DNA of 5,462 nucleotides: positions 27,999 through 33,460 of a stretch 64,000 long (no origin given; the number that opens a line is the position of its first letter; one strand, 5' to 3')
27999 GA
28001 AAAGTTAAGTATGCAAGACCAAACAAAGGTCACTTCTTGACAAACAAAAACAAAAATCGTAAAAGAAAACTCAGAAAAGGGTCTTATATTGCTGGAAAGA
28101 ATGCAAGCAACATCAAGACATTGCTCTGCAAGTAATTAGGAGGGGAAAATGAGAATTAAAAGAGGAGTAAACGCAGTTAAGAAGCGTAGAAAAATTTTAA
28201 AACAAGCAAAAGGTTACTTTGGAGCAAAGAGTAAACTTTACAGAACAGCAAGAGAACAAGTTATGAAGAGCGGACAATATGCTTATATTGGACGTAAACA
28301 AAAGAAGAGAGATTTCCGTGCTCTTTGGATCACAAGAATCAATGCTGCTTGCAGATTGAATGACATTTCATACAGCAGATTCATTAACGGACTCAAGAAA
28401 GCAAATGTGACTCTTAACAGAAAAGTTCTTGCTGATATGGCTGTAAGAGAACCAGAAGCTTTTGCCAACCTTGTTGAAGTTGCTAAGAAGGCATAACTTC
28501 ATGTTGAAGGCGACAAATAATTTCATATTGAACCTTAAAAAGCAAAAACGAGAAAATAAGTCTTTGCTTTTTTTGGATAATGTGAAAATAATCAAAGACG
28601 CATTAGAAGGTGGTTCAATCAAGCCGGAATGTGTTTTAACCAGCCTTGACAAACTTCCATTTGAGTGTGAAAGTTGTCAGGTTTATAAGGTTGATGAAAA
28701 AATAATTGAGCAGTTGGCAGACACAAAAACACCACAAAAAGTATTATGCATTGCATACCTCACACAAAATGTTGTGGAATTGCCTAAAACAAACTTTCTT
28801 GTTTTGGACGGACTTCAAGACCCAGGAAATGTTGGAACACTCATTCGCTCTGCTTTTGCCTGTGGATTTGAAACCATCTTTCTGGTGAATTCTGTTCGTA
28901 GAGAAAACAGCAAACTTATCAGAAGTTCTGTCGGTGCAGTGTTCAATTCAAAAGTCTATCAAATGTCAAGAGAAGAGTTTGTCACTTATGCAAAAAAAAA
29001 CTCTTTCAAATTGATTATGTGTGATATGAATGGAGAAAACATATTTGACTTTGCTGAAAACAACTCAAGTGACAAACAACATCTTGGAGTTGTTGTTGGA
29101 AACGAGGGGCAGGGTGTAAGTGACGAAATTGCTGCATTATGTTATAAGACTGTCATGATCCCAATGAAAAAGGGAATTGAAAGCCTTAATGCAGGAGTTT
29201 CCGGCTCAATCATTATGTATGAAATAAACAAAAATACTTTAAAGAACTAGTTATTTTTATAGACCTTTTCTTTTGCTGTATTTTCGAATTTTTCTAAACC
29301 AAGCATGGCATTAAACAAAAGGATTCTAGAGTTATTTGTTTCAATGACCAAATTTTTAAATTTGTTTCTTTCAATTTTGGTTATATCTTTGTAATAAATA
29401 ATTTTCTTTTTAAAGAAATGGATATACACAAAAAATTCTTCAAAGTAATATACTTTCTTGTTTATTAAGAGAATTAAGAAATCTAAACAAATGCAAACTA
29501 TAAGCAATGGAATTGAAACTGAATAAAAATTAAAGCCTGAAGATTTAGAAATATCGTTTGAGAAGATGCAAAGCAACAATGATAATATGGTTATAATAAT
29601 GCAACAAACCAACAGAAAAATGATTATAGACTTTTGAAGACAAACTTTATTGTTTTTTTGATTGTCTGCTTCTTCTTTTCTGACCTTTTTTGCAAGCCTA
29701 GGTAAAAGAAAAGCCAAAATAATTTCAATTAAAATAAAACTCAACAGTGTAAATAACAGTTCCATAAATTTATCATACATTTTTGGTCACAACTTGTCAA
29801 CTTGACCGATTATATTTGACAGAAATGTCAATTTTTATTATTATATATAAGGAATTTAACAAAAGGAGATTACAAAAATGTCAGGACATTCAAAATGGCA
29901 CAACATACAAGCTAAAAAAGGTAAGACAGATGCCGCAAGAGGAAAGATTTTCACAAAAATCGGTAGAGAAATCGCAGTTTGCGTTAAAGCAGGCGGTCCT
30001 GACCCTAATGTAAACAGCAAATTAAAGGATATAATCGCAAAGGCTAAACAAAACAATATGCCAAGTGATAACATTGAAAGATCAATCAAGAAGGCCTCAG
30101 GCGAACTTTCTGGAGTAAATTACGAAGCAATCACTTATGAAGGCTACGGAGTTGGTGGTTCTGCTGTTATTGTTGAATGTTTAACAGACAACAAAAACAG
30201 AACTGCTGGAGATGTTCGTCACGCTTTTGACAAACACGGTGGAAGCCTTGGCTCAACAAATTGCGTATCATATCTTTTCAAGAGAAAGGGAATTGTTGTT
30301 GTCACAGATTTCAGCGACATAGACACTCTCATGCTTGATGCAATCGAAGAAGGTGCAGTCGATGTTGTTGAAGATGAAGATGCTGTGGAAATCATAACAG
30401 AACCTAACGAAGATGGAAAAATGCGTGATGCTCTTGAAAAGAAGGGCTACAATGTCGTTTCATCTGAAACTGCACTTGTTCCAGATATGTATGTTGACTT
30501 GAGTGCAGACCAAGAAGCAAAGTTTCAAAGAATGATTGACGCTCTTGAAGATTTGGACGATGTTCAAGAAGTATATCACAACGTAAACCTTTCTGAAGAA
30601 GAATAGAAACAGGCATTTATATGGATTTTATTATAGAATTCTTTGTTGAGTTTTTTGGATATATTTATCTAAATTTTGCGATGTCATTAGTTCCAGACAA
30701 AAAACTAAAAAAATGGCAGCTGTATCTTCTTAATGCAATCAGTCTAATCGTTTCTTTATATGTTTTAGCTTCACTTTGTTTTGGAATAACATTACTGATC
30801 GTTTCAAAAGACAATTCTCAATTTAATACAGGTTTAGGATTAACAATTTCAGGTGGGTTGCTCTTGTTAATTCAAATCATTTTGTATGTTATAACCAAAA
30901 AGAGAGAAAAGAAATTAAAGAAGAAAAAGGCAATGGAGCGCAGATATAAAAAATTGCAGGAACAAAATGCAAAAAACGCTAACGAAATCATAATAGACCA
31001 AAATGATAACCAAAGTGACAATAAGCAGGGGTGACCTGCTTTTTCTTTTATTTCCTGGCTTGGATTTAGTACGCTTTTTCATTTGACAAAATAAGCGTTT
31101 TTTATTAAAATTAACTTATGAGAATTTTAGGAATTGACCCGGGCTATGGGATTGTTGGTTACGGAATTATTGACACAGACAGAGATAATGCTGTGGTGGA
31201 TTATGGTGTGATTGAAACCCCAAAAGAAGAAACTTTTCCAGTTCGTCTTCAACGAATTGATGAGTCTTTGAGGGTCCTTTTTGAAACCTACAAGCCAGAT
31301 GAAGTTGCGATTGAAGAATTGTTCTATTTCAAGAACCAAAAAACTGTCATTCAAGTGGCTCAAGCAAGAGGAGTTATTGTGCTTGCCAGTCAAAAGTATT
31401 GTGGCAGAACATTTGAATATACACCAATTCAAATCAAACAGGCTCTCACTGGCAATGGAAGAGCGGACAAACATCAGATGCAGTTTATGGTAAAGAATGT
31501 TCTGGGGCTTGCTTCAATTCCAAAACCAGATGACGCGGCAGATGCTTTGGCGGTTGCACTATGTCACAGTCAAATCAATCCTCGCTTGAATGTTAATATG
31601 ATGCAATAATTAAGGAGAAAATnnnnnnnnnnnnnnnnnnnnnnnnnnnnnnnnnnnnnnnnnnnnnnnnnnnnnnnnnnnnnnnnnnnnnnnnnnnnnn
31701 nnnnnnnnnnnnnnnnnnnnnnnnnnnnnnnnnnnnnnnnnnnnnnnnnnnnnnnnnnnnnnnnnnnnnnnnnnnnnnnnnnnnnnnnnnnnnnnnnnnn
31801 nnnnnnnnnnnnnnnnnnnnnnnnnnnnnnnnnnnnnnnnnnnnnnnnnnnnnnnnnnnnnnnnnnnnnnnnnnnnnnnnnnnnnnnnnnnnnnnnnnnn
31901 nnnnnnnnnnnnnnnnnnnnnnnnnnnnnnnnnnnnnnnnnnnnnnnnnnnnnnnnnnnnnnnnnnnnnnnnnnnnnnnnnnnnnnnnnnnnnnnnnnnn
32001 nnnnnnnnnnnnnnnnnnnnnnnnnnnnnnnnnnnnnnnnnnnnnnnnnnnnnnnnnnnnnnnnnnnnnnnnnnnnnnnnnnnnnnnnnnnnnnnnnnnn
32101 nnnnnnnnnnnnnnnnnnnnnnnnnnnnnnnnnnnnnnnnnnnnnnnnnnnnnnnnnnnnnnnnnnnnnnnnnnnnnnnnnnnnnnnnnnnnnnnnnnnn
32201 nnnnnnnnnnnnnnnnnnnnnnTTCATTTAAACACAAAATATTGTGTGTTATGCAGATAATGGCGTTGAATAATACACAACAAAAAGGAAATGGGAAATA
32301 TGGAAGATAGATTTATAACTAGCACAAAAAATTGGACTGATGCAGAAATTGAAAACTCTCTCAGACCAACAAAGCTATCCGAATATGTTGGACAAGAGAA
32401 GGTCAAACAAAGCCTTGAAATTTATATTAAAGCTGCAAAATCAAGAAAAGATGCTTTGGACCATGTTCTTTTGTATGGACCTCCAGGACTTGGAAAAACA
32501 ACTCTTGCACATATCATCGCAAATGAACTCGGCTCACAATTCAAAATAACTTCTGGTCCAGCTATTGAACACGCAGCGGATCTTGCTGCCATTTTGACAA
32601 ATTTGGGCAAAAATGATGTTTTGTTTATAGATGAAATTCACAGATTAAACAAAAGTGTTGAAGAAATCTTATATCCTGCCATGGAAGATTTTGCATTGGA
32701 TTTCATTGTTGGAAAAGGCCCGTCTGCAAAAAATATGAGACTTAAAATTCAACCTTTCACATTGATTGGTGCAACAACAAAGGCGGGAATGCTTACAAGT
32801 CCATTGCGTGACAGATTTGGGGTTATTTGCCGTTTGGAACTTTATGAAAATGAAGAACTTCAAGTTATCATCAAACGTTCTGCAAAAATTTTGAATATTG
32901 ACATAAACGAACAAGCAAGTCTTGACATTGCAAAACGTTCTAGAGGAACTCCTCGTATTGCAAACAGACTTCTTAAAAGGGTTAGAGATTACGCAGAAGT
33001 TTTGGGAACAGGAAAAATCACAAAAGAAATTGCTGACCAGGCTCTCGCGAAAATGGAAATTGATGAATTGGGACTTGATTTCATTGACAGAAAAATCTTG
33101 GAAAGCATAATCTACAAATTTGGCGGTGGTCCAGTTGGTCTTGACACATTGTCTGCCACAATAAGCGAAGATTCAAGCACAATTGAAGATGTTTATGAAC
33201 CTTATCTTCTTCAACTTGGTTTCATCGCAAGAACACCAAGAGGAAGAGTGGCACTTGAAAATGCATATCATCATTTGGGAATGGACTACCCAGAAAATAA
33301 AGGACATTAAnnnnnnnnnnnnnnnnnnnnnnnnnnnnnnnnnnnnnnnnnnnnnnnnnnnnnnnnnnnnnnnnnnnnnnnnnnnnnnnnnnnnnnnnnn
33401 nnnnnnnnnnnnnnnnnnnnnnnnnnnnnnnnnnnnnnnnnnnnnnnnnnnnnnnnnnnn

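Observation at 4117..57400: Dispersed modular palindromic repeat family (half-site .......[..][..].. and its complement) in at least ten loci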

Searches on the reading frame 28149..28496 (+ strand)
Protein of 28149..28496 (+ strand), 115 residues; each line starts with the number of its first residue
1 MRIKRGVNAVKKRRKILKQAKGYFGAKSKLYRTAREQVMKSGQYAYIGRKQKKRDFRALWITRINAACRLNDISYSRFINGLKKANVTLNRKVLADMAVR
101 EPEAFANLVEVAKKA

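Call 62: search_protein_families(library=pfam, proteins=[window:28149-28496:+], max_evalue=0.001)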
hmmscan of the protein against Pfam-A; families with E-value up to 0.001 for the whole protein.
window:28149-28496:+ (115 aa): 1 family
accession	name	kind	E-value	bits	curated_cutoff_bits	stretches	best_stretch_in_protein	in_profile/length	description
PF00453.23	Ribosomal_L20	-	1.2e-48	164.1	30.8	1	2-108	1-107/107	Ribosomal protein L20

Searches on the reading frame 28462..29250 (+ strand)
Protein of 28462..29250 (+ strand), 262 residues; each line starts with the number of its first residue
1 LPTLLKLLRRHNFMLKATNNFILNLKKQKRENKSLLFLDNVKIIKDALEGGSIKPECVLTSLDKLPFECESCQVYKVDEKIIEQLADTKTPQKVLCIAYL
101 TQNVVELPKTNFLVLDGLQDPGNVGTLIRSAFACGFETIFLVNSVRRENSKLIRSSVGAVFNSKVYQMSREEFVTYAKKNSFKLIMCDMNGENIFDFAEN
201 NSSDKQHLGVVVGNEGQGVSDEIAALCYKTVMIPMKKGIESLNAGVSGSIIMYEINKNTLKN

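Call 7: search_protein_families(library=ncbifam, proteins=[window:28462-29250:+])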
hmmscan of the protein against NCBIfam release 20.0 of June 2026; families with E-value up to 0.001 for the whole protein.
window:28462-29250:+ (262 aa): 10 families
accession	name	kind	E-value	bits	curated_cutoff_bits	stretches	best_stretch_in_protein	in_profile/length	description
TIGR00186.1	rRNA_methyl_3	equivalog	7.1e-28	97.7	160.15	1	86-257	69-238/240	23S rRNA (guanosine(2251)-2'-O)-methyltransferase RlmB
NF000477.1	NshR_TsnR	equivalog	1.4e-23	83.7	425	1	71-257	73-262/266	NshR/TsnR family 23S rRNA methyltransferase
NF000035.1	nosihep_NshR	exception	2.8e-17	63.1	500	1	74-255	76-260/274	NshR family nosiheptide/thiostrepton resistance 23S rRNA methyltransferase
NF008295.0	PRK11081.1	equivalog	3.1e-12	46.5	227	1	113-257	22-163/230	tRNA (guanosine(18)-2'-O)-methyltransferase TrmH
NF008386.0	PRK11181.1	equivalog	3.4e-11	42.9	366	1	103-257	88-240/244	23S rRNA (guanosine(2251)-2'-O)-methyltransferase RlmB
TIGR00050.1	rRNA_methyl_1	subfamily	2.1e-09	37.6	167.15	1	114-260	8-158/233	TrmJ/YjtD family RNA methyltransferase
TIGR00185.1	tRNA_yibK_trmL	equivalog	2.2e-07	30.9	190.6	1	119-258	10-147/154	tRNA (uridine(34)/cytosine(34)/5-carboxymethylaminomethyluridine(34)-2'-O)-methyltransferase TrmL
NF011694.0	PRK15114.1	equivalog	3.3e-05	23.6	280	1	119-259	13-160/246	tRNA (cytosine(32)/uridine(32)-2'-O)-methyltransferase TrmJ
NF007752.0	PRK10433.1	equivalog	4.9e-05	22.9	212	1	121-256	13-156/228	tRNA/rRNA methyltransferase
NF008117.0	PRK10864.1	equivalog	5e-05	22.7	267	1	109-254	195-337/344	tRNA/rRNA methyltransferase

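Call 62: search_protein_families(library=pfam, proteins=[window:28462-29250:+], max_evalue=0.001)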
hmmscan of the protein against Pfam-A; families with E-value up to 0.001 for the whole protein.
window:28462-29250:+ (262 aa): 2 families
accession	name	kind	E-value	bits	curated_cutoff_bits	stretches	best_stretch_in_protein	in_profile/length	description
PF00588.24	SpoU_methylase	-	2.9e-32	112.1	29.7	1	112-253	3-142/142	SpoU rRNA Methylase family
PF22435.1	MRM3-like_sub_bind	-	3.2e-06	27.9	27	1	26-95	12-83/84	MRM3-like substrate binding domain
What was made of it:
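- Checked: The copy 'inside a CDS' is in frame, in the 16-residue linker between the two domains of a SpoU-type methyltransferase (call 62).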

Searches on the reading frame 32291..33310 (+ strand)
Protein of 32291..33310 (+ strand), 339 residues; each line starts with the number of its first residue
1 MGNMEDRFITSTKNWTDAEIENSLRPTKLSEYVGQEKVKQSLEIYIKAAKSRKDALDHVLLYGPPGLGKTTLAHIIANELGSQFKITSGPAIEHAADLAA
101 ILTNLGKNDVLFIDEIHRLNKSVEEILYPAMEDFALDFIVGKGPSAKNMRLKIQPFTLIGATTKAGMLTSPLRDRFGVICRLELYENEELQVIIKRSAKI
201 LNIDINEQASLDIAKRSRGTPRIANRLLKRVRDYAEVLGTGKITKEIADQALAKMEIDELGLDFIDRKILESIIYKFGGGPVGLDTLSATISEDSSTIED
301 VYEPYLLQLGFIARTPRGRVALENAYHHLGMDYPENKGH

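Call 7: search_protein_families(library=ncbifam, proteins=[window:32291-33310:+])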
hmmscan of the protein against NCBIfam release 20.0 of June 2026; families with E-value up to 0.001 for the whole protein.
window:32291-33310:+ (339 aa): 63 families (the best 25 are shown)
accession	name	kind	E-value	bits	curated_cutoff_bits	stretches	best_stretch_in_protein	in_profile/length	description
NF000868.0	PRK00080.1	equivalog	3.9e-157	522.3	282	1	16-333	11-328/330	Holliday junction branch migration DNA helicase RuvB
TIGR00635.1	ruvB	equivalog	2.6e-144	479.9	299.05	1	28-331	2-305/305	Holliday junction branch migration DNA helicase RuvB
NF009881.0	PRK13341.1-2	equivalog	2.7e-17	61.9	651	1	14-135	12-137/736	AAA family ATPase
NF009882.0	PRK13341.1-3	equivalog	2.8e-16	58.8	1197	1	17-139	17-143/734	AAA family ATPase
NF009883.0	PRK13341.1-4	equivalog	1.1e-15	56.7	668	1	15-139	16-144/729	AAA family ATPase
TIGR02903.1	spore_lon_C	equivalog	1.2e-12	47.2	678.8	1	18-79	142-198/615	Lon family ATP-dependent protease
NF003229.0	PRK04195.1-5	equivalog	1.9e-12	46.6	280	1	25-83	12-71/413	replication factor C large subunit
NF003233.0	PRK04195.2-3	equivalog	5.4e-12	45.3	471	1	23-84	6-66/504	replication factor C large subunit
NF009880.0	PRK13341.1-1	equivalog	2.3e-11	42.8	891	1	20-229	8-198/599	AAA family ATPase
NF011523.0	PRK14962.1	equivalog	6.9e-11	41.6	576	1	24-84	8-64/474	DNA polymerase III subunits gamma and tau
NF003230.0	PRK04195.1-6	equivalog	1.2e-10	40.7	441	1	24-81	8-64/494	replication factor C large subunit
NF001679.0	PRK00440.1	equivalog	1.6e-10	40.6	303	1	24-80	12-63/322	replication factor C small subunit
TIGR02902.1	spore_lonB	equivalog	1.8e-10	40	723.3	1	22-79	57-109/531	ATP-dependent protease LonB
TIGR02397.1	dnaX_nterm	equivalog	1.9e-10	40.6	250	1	23-91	7-71/355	DNA polymerase III subunit gamma/tau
NF003226.0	PRK04195.1-1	equivalog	4.8e-09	35.6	588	1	24-80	8-64/405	replication factor C large subunit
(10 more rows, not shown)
